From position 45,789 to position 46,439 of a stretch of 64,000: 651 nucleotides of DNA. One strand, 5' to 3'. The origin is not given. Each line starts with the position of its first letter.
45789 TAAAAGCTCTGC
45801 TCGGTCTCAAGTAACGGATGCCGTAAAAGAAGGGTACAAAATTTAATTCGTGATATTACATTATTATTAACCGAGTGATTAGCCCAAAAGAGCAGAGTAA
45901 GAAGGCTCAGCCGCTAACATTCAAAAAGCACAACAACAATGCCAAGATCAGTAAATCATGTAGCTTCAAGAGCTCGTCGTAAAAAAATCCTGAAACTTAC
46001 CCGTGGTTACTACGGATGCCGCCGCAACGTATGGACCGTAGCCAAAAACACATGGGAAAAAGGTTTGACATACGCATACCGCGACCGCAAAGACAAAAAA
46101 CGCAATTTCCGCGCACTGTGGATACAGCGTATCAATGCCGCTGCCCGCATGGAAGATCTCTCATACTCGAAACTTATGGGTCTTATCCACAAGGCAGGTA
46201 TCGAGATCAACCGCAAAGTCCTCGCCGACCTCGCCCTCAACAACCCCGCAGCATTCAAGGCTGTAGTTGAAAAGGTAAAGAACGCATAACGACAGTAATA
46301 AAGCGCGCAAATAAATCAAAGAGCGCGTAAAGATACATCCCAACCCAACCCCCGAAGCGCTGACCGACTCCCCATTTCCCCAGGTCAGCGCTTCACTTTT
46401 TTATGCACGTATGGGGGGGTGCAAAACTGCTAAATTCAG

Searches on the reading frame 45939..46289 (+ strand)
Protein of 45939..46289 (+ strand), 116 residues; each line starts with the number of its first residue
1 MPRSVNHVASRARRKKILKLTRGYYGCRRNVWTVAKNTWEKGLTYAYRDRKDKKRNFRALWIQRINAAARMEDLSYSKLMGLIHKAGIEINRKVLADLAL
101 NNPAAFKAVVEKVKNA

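Call 24: find_encoding_contigs(protein=window:45939-46289:+, flank=3000, max_places=10)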
Protein window:45939-46289:+ (116 aa): 23 contigs read that carry it; 7 places shown.
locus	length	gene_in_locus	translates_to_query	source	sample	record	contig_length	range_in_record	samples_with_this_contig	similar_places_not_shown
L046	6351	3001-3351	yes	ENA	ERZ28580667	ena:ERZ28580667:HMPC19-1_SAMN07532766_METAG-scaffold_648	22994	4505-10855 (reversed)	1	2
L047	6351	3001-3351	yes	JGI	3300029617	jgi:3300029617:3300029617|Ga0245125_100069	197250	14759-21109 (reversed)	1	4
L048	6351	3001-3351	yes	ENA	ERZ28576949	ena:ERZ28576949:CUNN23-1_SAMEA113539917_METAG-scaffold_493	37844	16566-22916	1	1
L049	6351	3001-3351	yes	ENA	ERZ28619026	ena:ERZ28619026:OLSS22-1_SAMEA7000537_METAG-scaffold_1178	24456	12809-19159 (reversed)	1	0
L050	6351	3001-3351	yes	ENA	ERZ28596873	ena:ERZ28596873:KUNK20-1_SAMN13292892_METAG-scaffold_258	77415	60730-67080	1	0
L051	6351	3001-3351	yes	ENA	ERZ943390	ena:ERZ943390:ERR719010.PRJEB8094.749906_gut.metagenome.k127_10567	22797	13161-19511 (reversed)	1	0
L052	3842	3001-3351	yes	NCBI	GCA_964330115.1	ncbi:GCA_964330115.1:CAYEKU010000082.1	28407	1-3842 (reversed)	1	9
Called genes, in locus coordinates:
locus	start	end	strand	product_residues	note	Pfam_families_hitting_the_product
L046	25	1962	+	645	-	PF02824:TGS, PF07973:tRNA_SAD, PF00587:tRNA-synt_2b, PF03129:HGTP_anticodon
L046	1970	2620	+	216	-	PF05198:IF3_N, PF00707:IF3_C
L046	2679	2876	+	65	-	PF01632:Ribosomal_L35p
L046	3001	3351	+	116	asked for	PF00453:Ribosomal_L20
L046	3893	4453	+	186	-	PF03729:DUF308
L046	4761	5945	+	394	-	-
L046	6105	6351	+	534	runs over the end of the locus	PF03349:Toluene_X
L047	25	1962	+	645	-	PF02824:TGS, PF07973:tRNA_SAD, PF00587:tRNA-synt_2b, PF03129:HGTP_anticodon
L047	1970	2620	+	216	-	PF05198:IF3_N, PF00707:IF3_C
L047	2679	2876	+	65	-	PF01632:Ribosomal_L35p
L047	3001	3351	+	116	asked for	PF00453:Ribosomal_L20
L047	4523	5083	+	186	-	PF03729:DUF308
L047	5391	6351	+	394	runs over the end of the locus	-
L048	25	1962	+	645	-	PF02824:TGS, PF07973:tRNA_SAD, PF00587:tRNA-synt_2b, PF03129:HGTP_anticodon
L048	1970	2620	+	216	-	PF05198:IF3_N, PF00707:IF3_C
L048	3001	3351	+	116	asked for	PF00453:Ribosomal_L20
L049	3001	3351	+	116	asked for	PF00453:Ribosomal_L20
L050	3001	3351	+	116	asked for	PF00453:Ribosomal_L20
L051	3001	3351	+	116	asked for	PF00453:Ribosomal_L20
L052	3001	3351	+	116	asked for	PF00453:Ribosomal_L20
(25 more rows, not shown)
